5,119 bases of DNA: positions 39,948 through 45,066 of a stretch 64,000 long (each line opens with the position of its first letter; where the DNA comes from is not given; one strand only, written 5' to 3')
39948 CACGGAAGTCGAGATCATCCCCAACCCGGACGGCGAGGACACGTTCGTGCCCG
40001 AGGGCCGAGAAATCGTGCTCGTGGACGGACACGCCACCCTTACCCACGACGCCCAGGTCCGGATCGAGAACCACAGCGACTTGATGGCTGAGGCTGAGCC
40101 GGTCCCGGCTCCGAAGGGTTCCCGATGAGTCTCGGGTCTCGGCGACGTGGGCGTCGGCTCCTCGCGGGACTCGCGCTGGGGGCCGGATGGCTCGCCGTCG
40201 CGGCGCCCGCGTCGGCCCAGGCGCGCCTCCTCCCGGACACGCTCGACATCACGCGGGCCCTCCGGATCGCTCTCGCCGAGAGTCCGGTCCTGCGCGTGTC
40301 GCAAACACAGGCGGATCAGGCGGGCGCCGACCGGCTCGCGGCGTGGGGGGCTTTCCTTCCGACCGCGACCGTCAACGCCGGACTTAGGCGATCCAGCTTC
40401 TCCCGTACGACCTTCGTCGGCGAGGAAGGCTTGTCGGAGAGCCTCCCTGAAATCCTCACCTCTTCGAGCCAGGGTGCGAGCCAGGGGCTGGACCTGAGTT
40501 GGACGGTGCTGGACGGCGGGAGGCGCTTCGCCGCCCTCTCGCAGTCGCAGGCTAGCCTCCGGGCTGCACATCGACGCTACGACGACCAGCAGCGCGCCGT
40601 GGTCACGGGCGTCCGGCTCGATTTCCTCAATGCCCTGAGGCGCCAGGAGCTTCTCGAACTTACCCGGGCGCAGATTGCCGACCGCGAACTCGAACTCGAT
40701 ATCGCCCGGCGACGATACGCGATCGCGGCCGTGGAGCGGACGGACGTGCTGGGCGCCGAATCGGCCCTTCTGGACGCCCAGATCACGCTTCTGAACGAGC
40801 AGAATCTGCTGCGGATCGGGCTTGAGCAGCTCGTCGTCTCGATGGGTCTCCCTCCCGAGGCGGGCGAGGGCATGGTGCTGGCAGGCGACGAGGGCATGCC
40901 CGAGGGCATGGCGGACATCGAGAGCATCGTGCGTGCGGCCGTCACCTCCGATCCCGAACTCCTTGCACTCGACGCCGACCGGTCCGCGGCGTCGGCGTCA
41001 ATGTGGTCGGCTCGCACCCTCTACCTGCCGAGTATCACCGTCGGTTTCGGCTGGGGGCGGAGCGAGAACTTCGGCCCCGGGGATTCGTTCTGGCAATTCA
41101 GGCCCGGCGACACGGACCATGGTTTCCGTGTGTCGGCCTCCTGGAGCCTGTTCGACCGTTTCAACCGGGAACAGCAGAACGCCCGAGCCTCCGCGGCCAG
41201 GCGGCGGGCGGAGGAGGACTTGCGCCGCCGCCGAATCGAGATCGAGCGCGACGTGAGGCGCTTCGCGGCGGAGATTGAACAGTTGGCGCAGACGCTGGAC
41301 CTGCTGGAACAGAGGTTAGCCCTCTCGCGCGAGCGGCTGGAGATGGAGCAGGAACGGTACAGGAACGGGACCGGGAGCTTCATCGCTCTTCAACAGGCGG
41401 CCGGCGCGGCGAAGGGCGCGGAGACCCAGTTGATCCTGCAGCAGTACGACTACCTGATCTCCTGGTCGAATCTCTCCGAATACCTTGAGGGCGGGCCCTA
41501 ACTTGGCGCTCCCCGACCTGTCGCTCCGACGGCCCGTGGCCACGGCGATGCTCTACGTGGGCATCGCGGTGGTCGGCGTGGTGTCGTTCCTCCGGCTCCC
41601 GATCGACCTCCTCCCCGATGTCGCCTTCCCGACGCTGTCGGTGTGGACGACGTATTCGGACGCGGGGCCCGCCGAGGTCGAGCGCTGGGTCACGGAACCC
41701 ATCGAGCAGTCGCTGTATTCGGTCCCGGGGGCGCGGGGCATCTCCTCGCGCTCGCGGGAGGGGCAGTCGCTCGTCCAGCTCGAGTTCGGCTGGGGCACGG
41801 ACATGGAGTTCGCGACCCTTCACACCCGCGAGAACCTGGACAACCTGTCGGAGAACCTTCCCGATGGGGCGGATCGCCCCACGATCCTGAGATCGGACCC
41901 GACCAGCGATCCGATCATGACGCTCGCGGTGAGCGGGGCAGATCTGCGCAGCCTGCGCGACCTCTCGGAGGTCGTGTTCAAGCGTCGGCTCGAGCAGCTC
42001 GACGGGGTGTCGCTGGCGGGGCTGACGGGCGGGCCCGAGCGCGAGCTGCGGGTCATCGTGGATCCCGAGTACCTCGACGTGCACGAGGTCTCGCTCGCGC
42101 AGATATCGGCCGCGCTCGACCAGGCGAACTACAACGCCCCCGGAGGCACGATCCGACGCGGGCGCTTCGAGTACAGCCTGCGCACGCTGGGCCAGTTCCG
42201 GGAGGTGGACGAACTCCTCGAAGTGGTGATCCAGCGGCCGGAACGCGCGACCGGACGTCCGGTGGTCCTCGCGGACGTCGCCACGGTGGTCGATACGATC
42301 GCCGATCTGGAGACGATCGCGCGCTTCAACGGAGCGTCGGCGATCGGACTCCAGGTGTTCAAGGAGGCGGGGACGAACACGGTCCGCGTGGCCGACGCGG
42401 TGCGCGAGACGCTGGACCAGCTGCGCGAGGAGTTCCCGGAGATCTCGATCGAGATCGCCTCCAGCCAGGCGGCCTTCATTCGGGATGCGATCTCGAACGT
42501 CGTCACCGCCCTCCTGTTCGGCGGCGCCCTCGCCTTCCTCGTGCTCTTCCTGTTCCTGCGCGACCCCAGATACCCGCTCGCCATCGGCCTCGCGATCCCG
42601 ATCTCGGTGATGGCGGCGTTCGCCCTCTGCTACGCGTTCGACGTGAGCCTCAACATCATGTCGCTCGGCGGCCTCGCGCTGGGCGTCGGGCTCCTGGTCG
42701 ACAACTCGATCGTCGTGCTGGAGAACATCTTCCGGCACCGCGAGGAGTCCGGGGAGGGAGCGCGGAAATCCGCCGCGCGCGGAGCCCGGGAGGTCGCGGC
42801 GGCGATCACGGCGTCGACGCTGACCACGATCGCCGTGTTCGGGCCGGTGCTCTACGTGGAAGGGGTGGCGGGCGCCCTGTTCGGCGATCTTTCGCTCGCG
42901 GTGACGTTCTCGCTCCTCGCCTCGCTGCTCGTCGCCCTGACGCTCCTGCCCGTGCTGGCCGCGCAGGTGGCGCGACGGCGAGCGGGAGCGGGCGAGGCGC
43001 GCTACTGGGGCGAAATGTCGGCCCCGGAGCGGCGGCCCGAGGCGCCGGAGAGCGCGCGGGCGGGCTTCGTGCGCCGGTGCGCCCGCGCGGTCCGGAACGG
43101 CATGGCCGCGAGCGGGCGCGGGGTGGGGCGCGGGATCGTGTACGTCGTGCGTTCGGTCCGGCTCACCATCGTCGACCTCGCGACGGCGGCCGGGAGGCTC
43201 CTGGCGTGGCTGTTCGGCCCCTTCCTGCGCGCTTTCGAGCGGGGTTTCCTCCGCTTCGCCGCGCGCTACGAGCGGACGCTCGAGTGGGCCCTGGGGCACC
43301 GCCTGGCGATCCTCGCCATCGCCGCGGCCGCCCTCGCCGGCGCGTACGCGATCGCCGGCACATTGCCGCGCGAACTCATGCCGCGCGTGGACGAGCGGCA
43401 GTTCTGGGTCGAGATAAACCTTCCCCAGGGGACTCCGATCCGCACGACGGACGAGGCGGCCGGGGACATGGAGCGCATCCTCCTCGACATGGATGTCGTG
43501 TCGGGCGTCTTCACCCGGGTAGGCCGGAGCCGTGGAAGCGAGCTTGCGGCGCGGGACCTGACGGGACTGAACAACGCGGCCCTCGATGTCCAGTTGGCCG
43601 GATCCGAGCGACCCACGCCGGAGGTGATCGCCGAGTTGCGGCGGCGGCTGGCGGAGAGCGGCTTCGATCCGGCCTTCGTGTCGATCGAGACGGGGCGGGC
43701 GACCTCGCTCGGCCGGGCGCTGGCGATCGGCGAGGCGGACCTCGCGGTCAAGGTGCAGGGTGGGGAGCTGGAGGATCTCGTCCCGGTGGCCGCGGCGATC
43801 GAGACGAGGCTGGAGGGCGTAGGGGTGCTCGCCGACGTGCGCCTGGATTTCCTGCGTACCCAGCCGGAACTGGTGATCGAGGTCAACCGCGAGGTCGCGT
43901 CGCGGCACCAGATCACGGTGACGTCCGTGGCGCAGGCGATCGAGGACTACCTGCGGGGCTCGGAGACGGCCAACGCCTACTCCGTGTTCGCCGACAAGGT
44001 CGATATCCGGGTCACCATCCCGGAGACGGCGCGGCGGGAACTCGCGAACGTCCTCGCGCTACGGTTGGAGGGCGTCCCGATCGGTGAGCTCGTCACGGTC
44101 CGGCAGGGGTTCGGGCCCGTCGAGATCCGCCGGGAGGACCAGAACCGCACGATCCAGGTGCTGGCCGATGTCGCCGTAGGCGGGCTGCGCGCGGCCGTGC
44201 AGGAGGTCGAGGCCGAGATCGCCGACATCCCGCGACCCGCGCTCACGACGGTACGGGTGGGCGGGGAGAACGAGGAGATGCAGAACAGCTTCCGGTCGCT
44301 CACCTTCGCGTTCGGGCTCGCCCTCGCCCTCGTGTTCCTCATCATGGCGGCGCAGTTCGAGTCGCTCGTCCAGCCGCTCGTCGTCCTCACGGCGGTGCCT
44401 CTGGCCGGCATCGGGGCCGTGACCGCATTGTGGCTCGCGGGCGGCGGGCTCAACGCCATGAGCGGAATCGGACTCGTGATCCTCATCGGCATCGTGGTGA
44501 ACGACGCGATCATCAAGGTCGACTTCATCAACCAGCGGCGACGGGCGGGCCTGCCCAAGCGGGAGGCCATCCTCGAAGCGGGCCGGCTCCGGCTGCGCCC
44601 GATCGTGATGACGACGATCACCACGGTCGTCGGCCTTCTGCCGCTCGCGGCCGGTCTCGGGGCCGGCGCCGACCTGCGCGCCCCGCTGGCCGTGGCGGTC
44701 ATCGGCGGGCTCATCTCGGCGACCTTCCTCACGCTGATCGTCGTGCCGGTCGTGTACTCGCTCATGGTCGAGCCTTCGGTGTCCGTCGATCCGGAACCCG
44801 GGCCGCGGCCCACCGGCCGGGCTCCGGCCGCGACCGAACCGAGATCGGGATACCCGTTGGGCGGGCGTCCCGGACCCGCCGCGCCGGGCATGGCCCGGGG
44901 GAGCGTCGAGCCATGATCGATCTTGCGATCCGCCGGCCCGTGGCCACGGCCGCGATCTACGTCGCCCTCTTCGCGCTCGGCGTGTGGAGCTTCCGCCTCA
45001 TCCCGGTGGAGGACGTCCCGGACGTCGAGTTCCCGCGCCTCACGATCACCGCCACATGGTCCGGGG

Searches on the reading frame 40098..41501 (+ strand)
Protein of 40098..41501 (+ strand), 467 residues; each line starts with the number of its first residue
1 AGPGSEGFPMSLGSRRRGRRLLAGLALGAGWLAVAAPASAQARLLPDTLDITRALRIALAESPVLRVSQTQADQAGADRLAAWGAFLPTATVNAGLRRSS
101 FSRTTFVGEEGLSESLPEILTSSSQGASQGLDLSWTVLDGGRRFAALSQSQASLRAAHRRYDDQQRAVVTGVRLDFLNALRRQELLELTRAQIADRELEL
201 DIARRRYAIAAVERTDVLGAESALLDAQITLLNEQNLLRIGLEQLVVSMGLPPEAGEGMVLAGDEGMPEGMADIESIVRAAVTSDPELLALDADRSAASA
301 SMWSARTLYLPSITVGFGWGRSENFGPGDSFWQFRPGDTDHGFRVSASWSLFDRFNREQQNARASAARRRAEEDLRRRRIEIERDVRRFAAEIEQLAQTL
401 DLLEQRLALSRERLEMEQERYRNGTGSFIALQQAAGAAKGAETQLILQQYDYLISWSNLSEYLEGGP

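Call 10: search_protein_families(library=pfam, proteins=[window:40098-41501:+], max_evalue=0.001)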
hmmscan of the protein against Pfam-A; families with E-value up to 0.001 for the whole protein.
window:40098-41501:+ (467 aa): 1 family
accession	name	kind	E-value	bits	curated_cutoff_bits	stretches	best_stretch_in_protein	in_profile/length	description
PF02321.23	OEP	-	1.9e-50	171.7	22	2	53-248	3-185/187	Outer membrane efflux protein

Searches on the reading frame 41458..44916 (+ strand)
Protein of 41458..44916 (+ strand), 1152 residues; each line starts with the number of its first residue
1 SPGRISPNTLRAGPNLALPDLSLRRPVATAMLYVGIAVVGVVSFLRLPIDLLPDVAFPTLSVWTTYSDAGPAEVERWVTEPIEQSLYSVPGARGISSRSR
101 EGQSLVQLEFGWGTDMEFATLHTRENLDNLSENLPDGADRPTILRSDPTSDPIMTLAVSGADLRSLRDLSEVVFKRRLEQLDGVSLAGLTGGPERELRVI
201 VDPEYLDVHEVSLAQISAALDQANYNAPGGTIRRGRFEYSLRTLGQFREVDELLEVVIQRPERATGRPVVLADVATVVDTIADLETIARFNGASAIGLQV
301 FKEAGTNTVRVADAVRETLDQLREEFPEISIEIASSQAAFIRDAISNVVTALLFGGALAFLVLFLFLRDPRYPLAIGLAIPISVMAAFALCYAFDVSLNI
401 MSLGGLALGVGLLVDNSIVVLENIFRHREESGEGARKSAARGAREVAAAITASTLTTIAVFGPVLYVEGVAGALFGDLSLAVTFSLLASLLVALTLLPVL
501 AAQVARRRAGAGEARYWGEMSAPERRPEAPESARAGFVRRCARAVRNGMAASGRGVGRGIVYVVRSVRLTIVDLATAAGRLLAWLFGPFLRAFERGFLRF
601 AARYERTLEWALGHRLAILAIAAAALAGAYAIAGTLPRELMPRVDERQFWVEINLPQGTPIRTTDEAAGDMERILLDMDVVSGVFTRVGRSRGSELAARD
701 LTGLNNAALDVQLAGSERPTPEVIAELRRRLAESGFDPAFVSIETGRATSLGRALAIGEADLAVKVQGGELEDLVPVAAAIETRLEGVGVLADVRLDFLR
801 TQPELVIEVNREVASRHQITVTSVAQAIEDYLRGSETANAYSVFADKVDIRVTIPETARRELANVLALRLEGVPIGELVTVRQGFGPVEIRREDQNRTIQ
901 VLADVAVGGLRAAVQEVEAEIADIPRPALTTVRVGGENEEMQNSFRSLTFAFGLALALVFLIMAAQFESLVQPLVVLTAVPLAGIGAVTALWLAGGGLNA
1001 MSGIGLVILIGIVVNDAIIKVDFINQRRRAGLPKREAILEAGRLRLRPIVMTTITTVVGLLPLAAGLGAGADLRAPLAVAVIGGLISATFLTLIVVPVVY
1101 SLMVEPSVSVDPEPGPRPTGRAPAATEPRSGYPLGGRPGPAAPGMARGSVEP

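Call 10: search_protein_families(library=pfam, proteins=[window:41458-44916:+], max_evalue=0.001)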
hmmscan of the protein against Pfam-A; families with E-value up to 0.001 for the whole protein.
window:41458-44916:+ (1152 aa): 3 families
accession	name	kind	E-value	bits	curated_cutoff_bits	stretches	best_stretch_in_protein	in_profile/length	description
PF00873.25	ACR_tran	-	5e-240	799.6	28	2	20-514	3-499/1021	AcrB/AcrD/AcrF family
PF02355.23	SecD_SecF_C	-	8.8e-06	25.7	20.5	1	945-1093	30-180/189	Protein export membrane protein SecD/SecF, C-terminal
PF12349.14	Sterol-sensing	-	0.00071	19.9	22.3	0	378-493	14-131/153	Sterol-sensing domain of SREBP cleavage-activation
